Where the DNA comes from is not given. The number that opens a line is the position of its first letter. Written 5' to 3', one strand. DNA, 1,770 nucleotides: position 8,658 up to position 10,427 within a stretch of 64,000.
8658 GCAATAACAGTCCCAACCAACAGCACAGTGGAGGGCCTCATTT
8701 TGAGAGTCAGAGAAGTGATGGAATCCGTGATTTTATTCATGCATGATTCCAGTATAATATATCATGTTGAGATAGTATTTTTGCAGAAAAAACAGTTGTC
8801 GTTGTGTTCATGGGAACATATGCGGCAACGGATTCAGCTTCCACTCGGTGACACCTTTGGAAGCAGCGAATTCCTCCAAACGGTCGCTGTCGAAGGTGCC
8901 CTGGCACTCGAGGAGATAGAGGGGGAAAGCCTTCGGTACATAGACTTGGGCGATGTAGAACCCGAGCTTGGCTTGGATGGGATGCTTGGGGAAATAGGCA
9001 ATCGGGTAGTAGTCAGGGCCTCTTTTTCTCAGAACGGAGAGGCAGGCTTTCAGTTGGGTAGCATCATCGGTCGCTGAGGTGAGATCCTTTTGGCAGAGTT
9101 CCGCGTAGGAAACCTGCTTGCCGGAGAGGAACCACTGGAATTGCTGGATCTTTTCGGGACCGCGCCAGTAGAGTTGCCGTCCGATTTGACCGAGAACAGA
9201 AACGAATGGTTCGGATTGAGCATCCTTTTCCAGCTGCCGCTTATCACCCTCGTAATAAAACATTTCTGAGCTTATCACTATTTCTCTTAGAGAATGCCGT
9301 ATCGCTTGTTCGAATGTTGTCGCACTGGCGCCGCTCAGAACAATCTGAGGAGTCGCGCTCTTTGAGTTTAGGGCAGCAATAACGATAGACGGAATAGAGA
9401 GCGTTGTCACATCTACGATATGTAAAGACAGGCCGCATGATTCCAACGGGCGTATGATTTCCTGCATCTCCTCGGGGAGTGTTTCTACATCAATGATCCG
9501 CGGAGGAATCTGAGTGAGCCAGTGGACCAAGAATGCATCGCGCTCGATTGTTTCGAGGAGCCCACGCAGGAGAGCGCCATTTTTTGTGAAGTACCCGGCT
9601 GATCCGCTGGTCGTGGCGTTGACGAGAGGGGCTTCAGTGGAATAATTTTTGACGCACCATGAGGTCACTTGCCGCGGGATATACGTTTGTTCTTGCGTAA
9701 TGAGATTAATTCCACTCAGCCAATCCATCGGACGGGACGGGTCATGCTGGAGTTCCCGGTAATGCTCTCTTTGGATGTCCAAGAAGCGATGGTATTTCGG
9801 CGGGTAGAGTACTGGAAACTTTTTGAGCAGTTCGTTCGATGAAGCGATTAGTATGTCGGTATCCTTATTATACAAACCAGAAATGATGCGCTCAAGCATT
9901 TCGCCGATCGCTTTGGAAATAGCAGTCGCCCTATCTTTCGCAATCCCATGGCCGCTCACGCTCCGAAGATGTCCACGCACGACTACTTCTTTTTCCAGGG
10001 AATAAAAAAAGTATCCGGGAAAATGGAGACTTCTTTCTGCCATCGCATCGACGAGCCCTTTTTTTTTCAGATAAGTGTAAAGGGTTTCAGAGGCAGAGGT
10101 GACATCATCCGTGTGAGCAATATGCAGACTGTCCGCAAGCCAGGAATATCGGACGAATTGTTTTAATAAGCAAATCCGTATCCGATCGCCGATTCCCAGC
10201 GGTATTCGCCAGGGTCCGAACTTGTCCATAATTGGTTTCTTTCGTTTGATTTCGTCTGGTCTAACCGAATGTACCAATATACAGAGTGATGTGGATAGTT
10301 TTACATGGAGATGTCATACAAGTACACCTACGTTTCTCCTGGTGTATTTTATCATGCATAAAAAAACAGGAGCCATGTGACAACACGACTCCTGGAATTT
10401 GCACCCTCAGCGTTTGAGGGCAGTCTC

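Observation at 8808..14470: TOMM-like (azoline/azole RiPP) locus with two YcaO cyclodehydratases, a SagB-type dehydrogenase and no obvious E1-like/Ocin-ThiF partner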

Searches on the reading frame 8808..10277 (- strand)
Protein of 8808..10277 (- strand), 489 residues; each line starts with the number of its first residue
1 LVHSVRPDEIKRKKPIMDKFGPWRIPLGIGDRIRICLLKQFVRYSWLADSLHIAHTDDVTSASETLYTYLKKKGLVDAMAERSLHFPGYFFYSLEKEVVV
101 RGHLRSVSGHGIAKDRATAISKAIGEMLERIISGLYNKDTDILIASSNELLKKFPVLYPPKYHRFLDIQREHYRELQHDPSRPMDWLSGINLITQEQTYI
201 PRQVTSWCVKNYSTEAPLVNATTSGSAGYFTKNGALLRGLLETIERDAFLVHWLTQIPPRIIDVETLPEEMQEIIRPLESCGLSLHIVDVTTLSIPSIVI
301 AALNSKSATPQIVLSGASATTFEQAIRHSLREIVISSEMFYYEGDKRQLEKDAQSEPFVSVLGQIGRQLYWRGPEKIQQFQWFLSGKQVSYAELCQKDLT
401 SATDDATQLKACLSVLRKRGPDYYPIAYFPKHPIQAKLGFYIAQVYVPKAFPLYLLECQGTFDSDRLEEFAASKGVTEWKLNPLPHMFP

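Call 3: search_protein_families(library=pfam, proteins=[window:8808-10277:-], max_evalue=0.01)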
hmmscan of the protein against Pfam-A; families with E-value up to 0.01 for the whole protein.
window:8808-10277:- (489 aa): 1 family
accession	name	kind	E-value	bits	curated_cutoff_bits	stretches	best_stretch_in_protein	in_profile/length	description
PF02624.21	YcaO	-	4.2e-38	131.9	25.7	1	111-449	2-323/325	YcaO cyclodehydratase, ATP-ad Mg2+-binding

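Call 4: search_protein_families(library=ncbifam, proteins=[window:8808-10277:-], max_evalue=0.01)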
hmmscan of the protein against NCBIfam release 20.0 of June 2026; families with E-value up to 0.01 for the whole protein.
window:8808-10277:- (489 aa): 3 families
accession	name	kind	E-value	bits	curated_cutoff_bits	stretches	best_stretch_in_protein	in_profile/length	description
TIGR03604.1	TOMM_cyclo_SagD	subfamily_domain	5.9e-44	150.5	219.25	1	112-489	2-377/377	thiazole/oxazole-forming peptide maturase, SagD family component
TIGR03266.1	methan_mark_1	equivalog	7.9e-18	64.6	365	1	97-410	45-329/376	YcaO-related McrA-glycine thioamidation protein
TIGR00702.1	TIGR00702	domain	8.5e-14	51.4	75.65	1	107-333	51-265/377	YcaO-type kinase domain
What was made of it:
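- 8808..10229 (-): YcaO-1: intact 473-aa YcaO (probable ATG at 10229; the mechanical ORF starts at TTG 10277). Carries ExxER (GEMLER), ExxERD (LETIERD) and the C-terminal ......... PF02624 131.9 bits; TIGR03604 150.5 bits, below cut-off (calls 3, 4).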

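Call 10: find_homologous_proteins(query=window:8808-10277:-, max_evalue=0.00001)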
Query window:8808-10277:- (489 aa): 139 proteins with E <= 0.00001 among 7621 candidates; the best 120 are listed.
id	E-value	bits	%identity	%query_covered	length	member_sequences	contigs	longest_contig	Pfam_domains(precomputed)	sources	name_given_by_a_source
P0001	0.0e+0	1086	100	97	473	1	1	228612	PF02624.22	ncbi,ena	-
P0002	1.4e-239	814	72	97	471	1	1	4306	PF02624.22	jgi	jgi:ribosomal protein S12 methylthiotransferase accessory factor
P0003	3.5e-188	644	58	96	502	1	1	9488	PF02624.22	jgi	-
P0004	1.5e-186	639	56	97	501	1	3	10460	PF02624.22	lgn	-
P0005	6.2e-185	634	55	98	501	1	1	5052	PF02624.22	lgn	-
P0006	6.8e-183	627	55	96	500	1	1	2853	PF02624.22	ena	-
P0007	9.8e-180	616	53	97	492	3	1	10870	PF02624.22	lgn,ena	-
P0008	1.1e-175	603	55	97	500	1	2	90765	PF02624.22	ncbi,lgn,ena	-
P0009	1.4e-175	603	55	97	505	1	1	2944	PF02624.22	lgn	-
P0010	5.9e-172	591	54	97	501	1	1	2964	PF02624.22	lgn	-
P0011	1.5e-171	589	54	97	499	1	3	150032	PF02624.22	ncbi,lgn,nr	ncbi:YcaO-like family protein [Candidatus Kaiserbacteria bacterium]|nr:YcaO-like family protein [Can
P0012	2.5e-170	585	52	96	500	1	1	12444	PF02624.22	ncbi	-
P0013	3.2e-170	585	53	97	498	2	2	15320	PF02624.22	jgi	jgi:thiazole/oxazole-forming peptide maturase SagD family component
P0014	8.6e-167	574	51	99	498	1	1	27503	PF02624.22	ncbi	ncbi:MAG: YcaO-like family protein [Undibacterium sp.]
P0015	9.8e-167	574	53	97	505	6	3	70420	PF02624.22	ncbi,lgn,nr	ncbi:MAG: YcaO-like family protein [Candidatus Moranbacteria bacterium]|nr:YcaO-like family protein 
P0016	2.7e-166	572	51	97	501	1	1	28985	PF02624.22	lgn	-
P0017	3.2e-165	569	53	97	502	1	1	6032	PF02624.22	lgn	-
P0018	4.3e-165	568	52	99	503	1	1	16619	PF02624.22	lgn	-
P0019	6.3e-165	568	54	97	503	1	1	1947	PF02624.22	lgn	-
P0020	1.0e-163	564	52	97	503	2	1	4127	PF02624.22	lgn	-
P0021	3.7e-163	562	52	97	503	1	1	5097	PF02624.22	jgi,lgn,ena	-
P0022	1.5e-162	560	51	97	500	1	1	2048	PF02624.22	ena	-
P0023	1.2e-161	557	49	97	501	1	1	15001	PF02624.22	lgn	-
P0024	1.8e-161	556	51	99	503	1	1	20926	PF02624.22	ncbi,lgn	ncbi:MAG: YcaO-like family protein [Candidatus Moraniibacteriota bacterium]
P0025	2.5e-160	552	76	62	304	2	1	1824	PF02624.22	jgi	jgi:ribosomal protein S12 methylthiotransferase accessory factor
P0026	5.8e-160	551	51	97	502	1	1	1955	PF02624.22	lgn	-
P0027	4.6e-159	548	50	97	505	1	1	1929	PF02624.22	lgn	-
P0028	1.0e-158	547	51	99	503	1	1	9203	PF02624.22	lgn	-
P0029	1.1e-158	547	51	97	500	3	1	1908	PF02624.22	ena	-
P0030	1.4e-158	547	50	97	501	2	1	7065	PF02624.22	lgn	-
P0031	2.1e-158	546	50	96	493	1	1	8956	PF02624.22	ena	-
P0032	4.5e-158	545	50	97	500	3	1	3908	PF02624.22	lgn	-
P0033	5.3e-158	545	48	99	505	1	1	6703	PF02624.22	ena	-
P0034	4.0e-157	542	51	97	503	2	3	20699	PF02624.22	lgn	-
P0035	7.4e-156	538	50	97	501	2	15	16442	PF02624.22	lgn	-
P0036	1.4e-155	537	48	97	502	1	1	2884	PF02624.22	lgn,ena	-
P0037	1.2e-154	534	49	98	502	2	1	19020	PF02624.22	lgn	-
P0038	1.2e-154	534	50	97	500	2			PF02624.22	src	-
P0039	1.4e-154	533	50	97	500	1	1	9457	PF02624.22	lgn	-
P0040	1.9e-154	533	50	97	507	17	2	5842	PF02624.22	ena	-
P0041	6.4e-154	531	48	97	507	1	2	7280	PF02624.22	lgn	-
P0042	1.3e-153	530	50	97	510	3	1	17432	PF02624.22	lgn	-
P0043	8.1e-153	528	49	97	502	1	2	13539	PF02624.22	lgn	-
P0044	1.5e-152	527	49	98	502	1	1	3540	PF02624.22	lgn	-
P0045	2.0e-152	526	49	97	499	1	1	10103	PF02624.22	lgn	-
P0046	5.1e-152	525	48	97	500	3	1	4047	PF02624.22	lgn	-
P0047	2.7e-151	523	50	98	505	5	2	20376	PF02624.22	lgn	-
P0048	6.0e-151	521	48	97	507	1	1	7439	PF02624.22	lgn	-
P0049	3.5e-150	519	49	97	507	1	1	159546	PF02624.22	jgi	-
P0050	1.0e-149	517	46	97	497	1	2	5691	PF02624.22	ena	-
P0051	1.9e-149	517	47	97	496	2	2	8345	PF02624.22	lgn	-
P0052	8.2e-148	511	46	97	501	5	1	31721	PF02624.22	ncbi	-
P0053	7.8e-147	508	46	97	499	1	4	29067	PF02624.22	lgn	-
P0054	2.6e-145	503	46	96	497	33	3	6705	PF02624.22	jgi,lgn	-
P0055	3.3e-145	503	49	97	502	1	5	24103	PF02624.22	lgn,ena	-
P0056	3.6e-145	502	47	97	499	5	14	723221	PF02624.22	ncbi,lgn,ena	-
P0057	4.7e-145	502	46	97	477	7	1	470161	PF02624.22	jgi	jgi:thiazole/oxazole-forming peptide maturase SagD family component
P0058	6.3e-145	502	48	97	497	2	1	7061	PF02624.22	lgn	-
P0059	5.5e-144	499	47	97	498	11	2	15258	PF02624.22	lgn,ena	-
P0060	8.4e-144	498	46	97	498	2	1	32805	PF02624.22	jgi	jgi:ribosomal protein S12 methylthiotransferase accessory factor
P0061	1.2e-143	497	47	96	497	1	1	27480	PF02624.22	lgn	-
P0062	3.6e-143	496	47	97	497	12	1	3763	PF02624.22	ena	-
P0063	2.1e-142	493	47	97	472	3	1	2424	PF02624.22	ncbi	-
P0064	1.9e-141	490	46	97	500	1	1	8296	PF02624.22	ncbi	-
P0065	4.8e-141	489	45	95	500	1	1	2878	PF02624.22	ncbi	-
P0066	5.8e-141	489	44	97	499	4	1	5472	PF02624.22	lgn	-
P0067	6.4e-141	488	45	95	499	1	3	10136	PF02624.22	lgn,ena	-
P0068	6.8e-141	488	45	97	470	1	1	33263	PF02624.22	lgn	-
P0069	7.0e-141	488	45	97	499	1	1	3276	PF02624.22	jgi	jgi:thiazole/oxazole-forming peptide maturase SagD family component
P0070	2.9e-140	486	44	97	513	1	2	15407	PF02624.22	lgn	-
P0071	3.1e-140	486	44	97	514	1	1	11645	PF02624.22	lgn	-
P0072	3.5e-140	486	45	97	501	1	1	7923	PF02624.22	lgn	-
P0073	1.0e-139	484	47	96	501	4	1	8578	PF02624.22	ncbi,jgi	jgi:thiazole/oxazole-forming peptide maturase SagD family component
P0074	7.8e-139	482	45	96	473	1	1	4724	PF02624.22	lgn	-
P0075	7.9e-139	482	46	97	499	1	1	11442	PF02624.22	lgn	-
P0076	1.1e-138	481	45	97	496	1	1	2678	PF02624.22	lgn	-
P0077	1.3e-138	481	46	98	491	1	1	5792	PF02624.22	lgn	-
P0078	1.3e-138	481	47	97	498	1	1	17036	PF02624.22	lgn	-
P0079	1.9e-138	480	47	97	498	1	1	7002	PF02624.22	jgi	jgi:ribosomal protein S12 methylthiotransferase accessory factor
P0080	6.8e-138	478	46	97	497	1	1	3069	PF02624.22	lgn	-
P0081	1.1e-137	478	46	96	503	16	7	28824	PF02624.22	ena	-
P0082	7.3e-137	475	47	97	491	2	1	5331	PF02624.22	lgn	-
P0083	8.8e-136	471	45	97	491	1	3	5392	PF02624.22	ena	-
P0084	3.0e-135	470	45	95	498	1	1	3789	PF02624.22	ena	-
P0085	2.0e-134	467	43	96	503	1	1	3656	PF02624.22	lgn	-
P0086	1.2e-133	464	43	97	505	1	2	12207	PF02624.22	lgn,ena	-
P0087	2.4e-133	463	44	97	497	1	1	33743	PF02624.22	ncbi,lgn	-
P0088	1.0e-129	451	44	97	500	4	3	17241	PF02624.22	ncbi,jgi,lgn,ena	jgi:thiazole/oxazole-forming peptide maturase SagD family component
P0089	4.6e-128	446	55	74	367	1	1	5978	PF02624.22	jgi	jgi:ribosomal protein S12 methylthiotransferase accessory factor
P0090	1.7e-126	441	44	98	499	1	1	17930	PF02624.22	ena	-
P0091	9.5e-125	435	52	72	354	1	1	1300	PF02624.22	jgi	jgi:ribosomal protein S12 methylthiotransferase accessory factor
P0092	2.4e-122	427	44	96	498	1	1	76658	PF02624.22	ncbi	-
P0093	3.2e-118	414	41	92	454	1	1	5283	PF02624.22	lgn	-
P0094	1.9e-117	411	40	95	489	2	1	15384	PF02624.22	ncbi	-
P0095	1.3e-116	408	41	97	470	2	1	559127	PF02624.22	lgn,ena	-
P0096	1.6e-116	408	43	95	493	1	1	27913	PF02624.22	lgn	-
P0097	5.0e-116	406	41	95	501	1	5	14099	PF02624.22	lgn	-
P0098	6.9e-114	399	40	95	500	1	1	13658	PF02624.22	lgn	-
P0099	1.1e-113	399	59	62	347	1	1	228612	PF02624.22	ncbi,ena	-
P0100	3.9e-113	397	41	95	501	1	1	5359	PF02624.22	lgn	-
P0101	4.9e-111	390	40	95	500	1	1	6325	PF02624.22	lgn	-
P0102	5.6e-111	390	41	97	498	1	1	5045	PF02624.22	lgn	-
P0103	6.9e-109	383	42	95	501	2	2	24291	PF02624.22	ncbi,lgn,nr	ncbi:MAG: YcaO-like family protein [Candidatus Pacebacteria bacterium]|nr:YcaO-like family protein [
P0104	3.6e-107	377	39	95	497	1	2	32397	PF02624.22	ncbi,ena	-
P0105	2.9e-104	368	40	95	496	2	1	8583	PF02624.22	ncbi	-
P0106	1.4e-102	362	39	96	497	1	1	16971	PF02624.22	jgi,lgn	jgi:thiazole/oxazole-forming peptide maturase SagD family component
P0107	2.0e-101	358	38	95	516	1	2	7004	PF02624.22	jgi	jgi:ribosomal protein S12 methylthiotransferase accessory factor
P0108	3.6e-100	354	54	58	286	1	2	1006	PF02624.22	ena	-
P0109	1.2e-99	352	39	97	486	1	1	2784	PF02624.22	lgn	-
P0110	2.3e-99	351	37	97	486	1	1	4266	PF02624.22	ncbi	-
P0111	9.8e-96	339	37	97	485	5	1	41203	PF02624.22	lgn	-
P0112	3.0e-94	334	37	95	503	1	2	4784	PF02624.22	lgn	-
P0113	4.3e-91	324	34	95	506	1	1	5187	PF02624.22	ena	-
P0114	4.3e-85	304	35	96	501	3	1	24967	PF02624.22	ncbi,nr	ncbi:YcaO-like family protein [Candidatus Gracilibacteria bacterium]|nr:YcaO-like family protein [Ca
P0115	7.4e-82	294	33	97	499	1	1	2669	PF02624.22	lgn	-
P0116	1.5e-75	273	35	88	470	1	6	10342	PF02624.22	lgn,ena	-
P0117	7.0e-70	254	36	87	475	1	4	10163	PF02624.22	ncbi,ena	-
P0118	1.8e-61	226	44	53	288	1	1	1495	PF02624.22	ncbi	-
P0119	1.5e-45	174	30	82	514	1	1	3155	PF02624.22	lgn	-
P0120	5.1e-44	169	31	79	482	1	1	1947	PF02624.22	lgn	-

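Call 12: find_encoding_contigs(protein=P0001, flank=10000, max_places=3)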
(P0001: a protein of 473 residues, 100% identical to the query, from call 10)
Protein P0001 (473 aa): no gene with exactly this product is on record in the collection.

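Call 13: find_encoding_contigs(protein=P0011, flank=8000, max_places=3)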
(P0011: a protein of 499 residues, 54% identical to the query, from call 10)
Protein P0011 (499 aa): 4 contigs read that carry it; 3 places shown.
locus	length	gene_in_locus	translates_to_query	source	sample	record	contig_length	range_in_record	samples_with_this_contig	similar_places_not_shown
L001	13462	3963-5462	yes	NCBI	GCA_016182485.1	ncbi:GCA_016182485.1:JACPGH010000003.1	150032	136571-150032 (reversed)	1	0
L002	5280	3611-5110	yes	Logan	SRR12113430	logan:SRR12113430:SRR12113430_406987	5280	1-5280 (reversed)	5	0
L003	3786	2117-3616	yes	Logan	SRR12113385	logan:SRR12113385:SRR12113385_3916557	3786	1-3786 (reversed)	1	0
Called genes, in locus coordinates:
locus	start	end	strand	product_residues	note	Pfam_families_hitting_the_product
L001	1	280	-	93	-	?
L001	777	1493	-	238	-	PF13432:TPR_16 (faint), PF00515:TPR_1 (faint), PF07719:TPR_2 (faint), PF13181:TPR_8 (faint), PF13174:TPR_6 (faint)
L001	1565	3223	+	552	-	PF01011:PQQ (faint), PF13360:PQQ_2, PF13570:Beta-prop_ACSF4, PF13570:Beta-prop_ACSF4, PF25174:Beta-prop_THOC3 (weak), PF23414:Beta-prop_EML_2 (weak), PF25175:Beta-prop_WDR5 (weak), PF13360:PQQ_2, +3 more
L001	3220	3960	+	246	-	PF00881:Nitroreductase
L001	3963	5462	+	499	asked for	PF02624:YcaO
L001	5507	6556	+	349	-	-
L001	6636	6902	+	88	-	-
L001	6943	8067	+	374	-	-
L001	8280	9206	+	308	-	-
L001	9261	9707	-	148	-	-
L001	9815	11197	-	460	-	-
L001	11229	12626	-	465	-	-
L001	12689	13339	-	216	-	PF01386:Ribosomal_L25p, PF14693:Ribosomal_TL5_C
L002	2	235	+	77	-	?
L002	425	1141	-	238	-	PF13432:TPR_16 (faint), PF00515:TPR_1 (faint), PF07719:TPR_2 (faint), PF13181:TPR_8 (faint), PF13174:TPR_6 (faint)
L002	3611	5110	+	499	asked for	PF02624:YcaO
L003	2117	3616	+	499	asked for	PF02624:YcaO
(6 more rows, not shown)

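Call 15: find_related_loci(query=A2, collection=genome_contigs, flank=8000)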
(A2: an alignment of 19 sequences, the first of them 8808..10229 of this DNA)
Query A2 (473 aa) in genome_contigs; peptide patterns used: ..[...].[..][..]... (x = any residue, [..] = any of these).
27 stretches matched a pattern; 22 encode a relative of the query (tblastn E <= 1e-3); 22 distinct loci.
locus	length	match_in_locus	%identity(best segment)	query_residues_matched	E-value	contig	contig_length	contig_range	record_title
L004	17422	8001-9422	55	1-473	0e+0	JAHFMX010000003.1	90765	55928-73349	MAG: bacterium isolate nzgw467 NODE_197_length_90766_cov_25.567731, whole genome shotgun sequence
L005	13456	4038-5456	54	1-472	1e-178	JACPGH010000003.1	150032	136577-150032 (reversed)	MAG: Candidatus Kaiserbacteria bacterium isolate NC_groundwater_382_Ag_B-0.1um_55_18 GD18-4_B1_scaffold_503246, whole ge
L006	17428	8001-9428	53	1-472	1e-172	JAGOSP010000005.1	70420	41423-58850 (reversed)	MAG: Candidatus Moraniibacteriota bacterium isolate Gw_Eff_bin_331 Gw_Eff_511_length_70420_cov_22.648799, whole genome s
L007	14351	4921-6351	52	1-472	1e-167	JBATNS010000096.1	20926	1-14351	MAG: Candidatus Moraniibacteriota bacterium isolate MFD10518_ilm_asm_bin9 k127_26896, whole genome shotgun sequence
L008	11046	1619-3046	50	1-472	1e-157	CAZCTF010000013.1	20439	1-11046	MAG TPA_asm: uncultured Bdellovibrionales bacterium isolate SRP342105_co2_88 genome assembly, contig: NODE_2648_length_2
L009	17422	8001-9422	46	1-472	2e-154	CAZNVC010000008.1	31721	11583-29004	MAG TPA_asm: uncultured Candidatus Saccharibacteria bacterium isolate SRP278252_co1_774 genome assembly, contig: NODE_22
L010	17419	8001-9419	47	1-473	1e-151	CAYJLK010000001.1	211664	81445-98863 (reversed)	MAG TPA_asm: uncultured Candidatus Saccharibacteria bacterium isolate ERP124720_co1_118 genome assembly, contig: NODE_69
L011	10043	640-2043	47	5-472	5e-151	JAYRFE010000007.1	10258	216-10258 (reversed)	MAG: Candidatus Moraniibacteriota bacterium isolate SH_SHASGE3bin.24 k141_162041, whole genome shotgun sequence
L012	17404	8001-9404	46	5-472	3e-150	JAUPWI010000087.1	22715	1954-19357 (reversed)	MAG: Patescibacteria group bacterium isolate erpe_2018_sw_45hr_WHONDRS-SW48-000100_B_bin.13 scaffold_1540437, whole geno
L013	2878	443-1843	45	7-472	3e-155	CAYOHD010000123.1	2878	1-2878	MAG TPA_asm: uncultured Bdellovibrionales bacterium isolate SRP257259_co1_152 genome assembly, contig: NODE_69039_length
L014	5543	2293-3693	46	5-472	1e-143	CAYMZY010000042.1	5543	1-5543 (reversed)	MAG TPA_asm: uncultured Bdellovibrionales bacterium isolate SRP286056_co1_431 genome assembly, contig: NODE_21252_length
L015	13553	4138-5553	44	1-472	4e-135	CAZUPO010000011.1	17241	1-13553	MAG TPA_asm: uncultured Candidatus Saccharibacteria bacterium isolate SRP278252_co2_775 genome assembly, contig: NODE_68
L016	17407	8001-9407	41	1-472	8e-125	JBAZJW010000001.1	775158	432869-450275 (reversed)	MAG: Candidatus Paceibacterota bacterium isolate SO_2017_LW4_129 scaffold_18_c1_LW137-91_2017, whole genome shotgun sequ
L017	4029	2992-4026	53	5-349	4e-126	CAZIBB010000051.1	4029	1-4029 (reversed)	MAG TPA_asm: uncultured Bdellovibrionales bacterium isolate ERP113451_co1_58 genome assembly, contig: NODE_33524_length_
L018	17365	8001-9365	36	1-466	4e-99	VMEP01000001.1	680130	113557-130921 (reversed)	MAG: Parcubacteria group bacterium LiPW_30 LiPW30_scaffold_20, whole genome shotgun sequence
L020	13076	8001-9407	35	5-473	4e-93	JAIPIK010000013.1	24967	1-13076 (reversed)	MAG: Candidatus Gracilibacteria bacterium isolate Tobar13.5m-G72 Tobar13-5m-C2224, whole genome shotgun sequence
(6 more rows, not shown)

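Call 20: find_encoding_contigs(protein=P0002, flank=10000, max_places=3)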
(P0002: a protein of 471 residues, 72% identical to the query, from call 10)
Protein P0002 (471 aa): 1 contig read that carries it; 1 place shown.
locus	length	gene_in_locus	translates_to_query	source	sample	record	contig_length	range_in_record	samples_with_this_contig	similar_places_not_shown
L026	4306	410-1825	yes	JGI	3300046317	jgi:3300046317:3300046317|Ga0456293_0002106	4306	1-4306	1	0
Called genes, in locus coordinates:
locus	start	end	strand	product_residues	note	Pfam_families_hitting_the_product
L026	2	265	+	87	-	?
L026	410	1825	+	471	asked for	PF02624:YcaO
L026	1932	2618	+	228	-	PF01079:Hint, PF13403:Hint_2 (weak), PF07591:PT-HINT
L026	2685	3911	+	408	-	-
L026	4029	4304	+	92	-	?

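Call 21: find_encoding_contigs(protein=P0003, flank=10000, max_places=3)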
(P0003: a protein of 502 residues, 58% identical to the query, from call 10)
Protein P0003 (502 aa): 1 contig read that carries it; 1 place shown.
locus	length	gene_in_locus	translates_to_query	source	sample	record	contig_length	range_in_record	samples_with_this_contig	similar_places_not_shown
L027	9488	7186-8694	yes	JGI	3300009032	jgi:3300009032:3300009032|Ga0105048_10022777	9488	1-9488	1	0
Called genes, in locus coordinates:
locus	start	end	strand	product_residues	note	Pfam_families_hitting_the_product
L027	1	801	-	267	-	?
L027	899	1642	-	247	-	-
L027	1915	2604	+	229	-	PF00106:adh_short, PF13561:adh_short_C2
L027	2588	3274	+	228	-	PF01128:IspD, PF12804:NTP_transf_3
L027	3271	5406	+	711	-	PF04464:Glyphos_transf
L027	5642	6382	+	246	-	PF13489:Methyltransf_23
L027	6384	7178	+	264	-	PF00881:Nitroreductase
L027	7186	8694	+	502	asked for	PF02624:YcaO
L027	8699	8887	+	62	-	-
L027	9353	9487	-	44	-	?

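Call 22: find_encoding_contigs(protein=P0099, flank=10000, max_places=3)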
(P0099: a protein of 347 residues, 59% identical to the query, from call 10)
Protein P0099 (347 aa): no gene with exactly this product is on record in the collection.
